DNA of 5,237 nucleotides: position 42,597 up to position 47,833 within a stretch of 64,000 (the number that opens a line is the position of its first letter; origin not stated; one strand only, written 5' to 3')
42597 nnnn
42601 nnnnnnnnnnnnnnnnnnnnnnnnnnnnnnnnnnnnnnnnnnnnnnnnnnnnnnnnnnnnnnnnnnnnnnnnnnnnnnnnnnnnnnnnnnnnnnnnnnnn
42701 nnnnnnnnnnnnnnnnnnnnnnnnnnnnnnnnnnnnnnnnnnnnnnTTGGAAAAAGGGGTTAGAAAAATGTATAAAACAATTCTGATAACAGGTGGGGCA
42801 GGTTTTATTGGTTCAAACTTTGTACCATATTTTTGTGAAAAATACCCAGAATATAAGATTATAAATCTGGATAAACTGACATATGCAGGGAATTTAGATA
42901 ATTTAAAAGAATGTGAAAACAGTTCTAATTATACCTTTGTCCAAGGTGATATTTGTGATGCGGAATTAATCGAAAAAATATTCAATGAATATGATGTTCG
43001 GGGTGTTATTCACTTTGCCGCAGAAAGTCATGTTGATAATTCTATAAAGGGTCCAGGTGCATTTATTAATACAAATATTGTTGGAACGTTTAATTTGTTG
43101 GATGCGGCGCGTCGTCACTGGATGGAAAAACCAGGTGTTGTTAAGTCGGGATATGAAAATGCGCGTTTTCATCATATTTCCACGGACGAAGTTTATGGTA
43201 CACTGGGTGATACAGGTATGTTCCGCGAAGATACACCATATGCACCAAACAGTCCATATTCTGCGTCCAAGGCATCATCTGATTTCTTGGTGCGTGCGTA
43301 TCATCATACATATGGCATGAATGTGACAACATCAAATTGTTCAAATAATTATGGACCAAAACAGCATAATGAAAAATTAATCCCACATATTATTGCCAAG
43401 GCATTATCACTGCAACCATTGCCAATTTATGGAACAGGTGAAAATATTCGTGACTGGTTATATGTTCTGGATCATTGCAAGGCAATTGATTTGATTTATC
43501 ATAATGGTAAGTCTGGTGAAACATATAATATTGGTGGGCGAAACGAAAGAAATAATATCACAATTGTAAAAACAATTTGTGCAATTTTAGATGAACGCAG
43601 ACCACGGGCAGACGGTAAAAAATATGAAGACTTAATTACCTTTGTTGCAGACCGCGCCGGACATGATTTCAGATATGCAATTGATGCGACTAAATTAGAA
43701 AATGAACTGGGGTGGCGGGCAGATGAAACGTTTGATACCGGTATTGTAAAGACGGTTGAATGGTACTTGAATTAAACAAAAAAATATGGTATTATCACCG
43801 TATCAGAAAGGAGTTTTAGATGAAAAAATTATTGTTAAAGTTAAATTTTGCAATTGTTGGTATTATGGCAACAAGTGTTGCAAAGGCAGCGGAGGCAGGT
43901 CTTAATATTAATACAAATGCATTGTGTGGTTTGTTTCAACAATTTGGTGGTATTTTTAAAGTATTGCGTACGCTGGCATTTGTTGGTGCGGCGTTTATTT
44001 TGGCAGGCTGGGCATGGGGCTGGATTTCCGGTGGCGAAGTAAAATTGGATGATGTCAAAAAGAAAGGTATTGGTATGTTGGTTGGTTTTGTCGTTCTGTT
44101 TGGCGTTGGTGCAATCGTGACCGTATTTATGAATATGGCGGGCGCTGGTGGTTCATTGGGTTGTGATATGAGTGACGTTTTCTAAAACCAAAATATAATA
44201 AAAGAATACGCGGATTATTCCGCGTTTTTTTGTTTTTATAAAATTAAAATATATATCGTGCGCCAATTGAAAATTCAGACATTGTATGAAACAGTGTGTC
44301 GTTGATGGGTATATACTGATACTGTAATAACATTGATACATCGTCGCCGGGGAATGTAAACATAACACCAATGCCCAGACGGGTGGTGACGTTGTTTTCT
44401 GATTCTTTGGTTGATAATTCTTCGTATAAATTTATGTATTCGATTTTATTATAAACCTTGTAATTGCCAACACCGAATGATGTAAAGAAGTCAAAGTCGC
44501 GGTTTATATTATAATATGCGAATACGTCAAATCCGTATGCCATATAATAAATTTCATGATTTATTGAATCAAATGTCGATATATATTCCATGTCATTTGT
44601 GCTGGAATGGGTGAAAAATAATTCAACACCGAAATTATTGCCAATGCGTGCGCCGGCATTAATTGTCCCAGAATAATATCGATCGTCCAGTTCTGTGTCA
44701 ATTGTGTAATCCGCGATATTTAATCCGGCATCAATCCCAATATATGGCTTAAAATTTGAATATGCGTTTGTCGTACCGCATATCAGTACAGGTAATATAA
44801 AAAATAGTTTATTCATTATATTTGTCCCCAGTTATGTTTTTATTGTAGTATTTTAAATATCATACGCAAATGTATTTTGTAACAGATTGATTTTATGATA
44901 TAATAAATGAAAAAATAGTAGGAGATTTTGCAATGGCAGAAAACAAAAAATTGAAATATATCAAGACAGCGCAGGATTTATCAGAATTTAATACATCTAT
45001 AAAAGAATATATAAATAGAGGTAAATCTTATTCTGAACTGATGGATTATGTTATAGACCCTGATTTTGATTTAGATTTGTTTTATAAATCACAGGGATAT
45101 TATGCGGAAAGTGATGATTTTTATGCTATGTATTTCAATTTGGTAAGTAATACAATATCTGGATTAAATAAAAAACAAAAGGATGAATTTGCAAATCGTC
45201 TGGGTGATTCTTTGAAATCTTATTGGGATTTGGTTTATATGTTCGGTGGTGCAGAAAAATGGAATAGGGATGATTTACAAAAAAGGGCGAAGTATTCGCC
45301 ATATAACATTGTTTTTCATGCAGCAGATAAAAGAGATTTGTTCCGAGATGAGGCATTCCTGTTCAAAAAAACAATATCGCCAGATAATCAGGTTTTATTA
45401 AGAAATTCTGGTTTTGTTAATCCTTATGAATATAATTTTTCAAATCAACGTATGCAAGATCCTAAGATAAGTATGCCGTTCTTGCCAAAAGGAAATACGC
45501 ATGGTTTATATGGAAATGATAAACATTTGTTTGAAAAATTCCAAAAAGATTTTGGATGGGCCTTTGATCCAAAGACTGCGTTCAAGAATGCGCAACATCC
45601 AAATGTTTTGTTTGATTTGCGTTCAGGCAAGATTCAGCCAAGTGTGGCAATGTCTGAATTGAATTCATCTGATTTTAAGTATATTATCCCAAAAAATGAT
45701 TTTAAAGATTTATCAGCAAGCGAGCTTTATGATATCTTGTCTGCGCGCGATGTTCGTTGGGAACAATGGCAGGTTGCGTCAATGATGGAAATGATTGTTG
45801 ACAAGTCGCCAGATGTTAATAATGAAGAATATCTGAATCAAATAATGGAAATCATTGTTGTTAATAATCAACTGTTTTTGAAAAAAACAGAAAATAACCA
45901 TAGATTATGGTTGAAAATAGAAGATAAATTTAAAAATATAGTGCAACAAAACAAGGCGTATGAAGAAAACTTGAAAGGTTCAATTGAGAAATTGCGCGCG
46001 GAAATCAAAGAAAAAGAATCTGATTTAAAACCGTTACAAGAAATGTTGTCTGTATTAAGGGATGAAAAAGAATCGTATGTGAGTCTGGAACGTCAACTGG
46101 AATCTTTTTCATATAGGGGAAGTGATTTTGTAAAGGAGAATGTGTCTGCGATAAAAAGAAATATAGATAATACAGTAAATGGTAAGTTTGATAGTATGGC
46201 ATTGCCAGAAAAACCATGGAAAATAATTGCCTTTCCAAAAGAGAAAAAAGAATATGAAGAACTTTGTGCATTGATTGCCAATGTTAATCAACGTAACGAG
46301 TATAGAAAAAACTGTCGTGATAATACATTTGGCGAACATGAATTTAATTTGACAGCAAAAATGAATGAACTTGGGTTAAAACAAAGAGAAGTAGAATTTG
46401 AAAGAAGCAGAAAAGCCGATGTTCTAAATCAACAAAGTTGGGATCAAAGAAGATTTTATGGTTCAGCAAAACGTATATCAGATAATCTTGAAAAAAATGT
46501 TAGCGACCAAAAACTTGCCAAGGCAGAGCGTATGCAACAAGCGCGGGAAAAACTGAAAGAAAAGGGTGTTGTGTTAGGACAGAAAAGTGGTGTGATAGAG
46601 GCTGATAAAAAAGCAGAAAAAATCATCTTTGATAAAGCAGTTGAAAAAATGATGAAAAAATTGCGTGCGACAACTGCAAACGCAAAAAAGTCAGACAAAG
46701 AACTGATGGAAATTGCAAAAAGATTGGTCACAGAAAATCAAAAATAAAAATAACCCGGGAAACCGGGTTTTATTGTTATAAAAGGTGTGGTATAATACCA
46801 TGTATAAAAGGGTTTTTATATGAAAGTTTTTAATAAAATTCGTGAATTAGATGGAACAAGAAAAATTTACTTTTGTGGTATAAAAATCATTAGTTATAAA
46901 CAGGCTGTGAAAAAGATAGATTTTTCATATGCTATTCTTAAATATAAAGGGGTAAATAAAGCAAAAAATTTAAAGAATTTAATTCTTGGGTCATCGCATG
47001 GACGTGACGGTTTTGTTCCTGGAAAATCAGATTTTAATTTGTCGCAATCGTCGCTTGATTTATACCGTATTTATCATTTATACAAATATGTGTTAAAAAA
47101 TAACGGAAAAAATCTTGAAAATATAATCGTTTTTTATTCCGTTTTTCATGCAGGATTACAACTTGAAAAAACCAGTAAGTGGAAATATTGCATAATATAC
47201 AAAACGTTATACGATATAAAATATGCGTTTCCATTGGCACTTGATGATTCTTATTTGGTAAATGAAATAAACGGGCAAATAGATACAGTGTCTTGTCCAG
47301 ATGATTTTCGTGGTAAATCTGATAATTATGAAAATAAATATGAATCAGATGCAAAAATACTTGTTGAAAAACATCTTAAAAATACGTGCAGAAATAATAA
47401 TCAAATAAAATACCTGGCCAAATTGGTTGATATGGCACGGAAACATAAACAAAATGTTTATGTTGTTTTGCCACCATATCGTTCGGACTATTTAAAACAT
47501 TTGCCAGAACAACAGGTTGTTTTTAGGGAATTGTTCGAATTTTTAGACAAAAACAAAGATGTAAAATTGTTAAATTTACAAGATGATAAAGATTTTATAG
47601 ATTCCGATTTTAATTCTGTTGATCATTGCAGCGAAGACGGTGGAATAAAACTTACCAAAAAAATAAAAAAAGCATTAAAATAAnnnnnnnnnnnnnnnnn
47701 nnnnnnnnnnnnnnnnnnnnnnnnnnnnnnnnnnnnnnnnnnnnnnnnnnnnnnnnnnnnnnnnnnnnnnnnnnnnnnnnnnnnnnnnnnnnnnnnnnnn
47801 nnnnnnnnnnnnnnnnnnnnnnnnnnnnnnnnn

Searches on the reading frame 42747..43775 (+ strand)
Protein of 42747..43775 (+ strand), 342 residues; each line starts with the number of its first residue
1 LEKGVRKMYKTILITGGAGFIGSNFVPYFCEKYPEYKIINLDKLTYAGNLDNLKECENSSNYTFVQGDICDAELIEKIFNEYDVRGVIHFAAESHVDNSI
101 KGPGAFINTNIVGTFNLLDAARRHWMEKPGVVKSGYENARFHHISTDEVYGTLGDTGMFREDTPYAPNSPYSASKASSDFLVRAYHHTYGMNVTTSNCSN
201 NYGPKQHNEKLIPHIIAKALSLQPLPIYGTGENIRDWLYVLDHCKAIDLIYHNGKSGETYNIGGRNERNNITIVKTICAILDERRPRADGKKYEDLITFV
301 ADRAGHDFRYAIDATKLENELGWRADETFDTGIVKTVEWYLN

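Call 9: search_protein_families(library=pfam, proteins=[window:42747-43775:+], max_evalue=0.01)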
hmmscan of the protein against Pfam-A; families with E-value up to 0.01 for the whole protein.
window:42747-43775:+ (342 aa): 8 families
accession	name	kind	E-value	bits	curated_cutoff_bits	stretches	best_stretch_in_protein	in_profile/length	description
PF16363.11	GDP_Man_Dehyd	-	7.9e-95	318.5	27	1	13-335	1-331/332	GDP-mannose 4,6 dehydratase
PF01370.27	Epimerase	-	7.4e-66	222.4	20.9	1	12-263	1-240/240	NAD dependent epimerase/dehydratase family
PF02719.21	Polysacc_synt_2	-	6.3e-14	52.3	20.2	1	12-127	1-121/293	Polysaccharide biosynthesis protein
PF01073.25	3Beta_HSD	-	1.8e-13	50.6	22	1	13-240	1-218/280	3-beta hydroxysteroid dehydrogenase/isomerase family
PF04321.23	RmlD_sub_bind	-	1.1e-08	35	27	1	11-188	2-142/287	RmlD substrate binding domain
PF07993.18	NAD_binding_4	-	1.9e-08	34.2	20.1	1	14-199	1-205/258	Male sterility protein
PF00106.31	adh_short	-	1.1e-05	25.5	26.6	0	10-128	1-126/195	short chain dehydrogenase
PF05368.20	NmrA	-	0.0085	16.2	27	0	9-84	2-72/298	NmrA-like family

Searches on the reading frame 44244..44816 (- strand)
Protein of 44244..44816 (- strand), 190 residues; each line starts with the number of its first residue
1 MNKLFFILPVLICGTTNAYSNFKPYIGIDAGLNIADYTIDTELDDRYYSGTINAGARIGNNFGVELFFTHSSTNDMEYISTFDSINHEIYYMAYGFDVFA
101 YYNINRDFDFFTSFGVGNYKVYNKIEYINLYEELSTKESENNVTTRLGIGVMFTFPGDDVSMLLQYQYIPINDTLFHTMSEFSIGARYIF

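Call 30: search_protein_families(library=pfam, proteins=[window:44244-44816:-], max_evalue=0.001)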
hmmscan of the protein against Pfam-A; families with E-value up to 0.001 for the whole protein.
window:44244-44816:- (190 aa): 1 family
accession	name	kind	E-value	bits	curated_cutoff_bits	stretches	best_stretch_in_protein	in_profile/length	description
PF13505.12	OMP_b-brl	-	2.5e-12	47.7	28.7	1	10-190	6-175/175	Outer membrane protein beta-barrel domain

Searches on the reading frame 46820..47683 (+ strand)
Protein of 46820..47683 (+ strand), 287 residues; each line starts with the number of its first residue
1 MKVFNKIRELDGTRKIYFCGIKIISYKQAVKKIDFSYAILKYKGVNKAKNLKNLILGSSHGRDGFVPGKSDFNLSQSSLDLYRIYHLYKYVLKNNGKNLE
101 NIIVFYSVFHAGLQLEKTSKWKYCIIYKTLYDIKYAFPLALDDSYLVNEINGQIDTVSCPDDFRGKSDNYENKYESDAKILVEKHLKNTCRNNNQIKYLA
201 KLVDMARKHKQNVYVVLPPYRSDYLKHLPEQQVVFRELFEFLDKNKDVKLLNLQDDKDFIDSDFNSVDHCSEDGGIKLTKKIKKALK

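Call 9: search_protein_families(library=pfam, proteins=[window:46820-47683:+], max_evalue=0.01)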
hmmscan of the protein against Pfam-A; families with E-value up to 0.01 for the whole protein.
window:46820-47683:+ (287 aa): 1 family
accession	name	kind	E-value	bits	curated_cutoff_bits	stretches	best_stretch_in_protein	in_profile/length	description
PF07611.17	DUF1574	-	0.00079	19.3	29.1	1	168-273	222-329/342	Protein of unknown function (DUF1574)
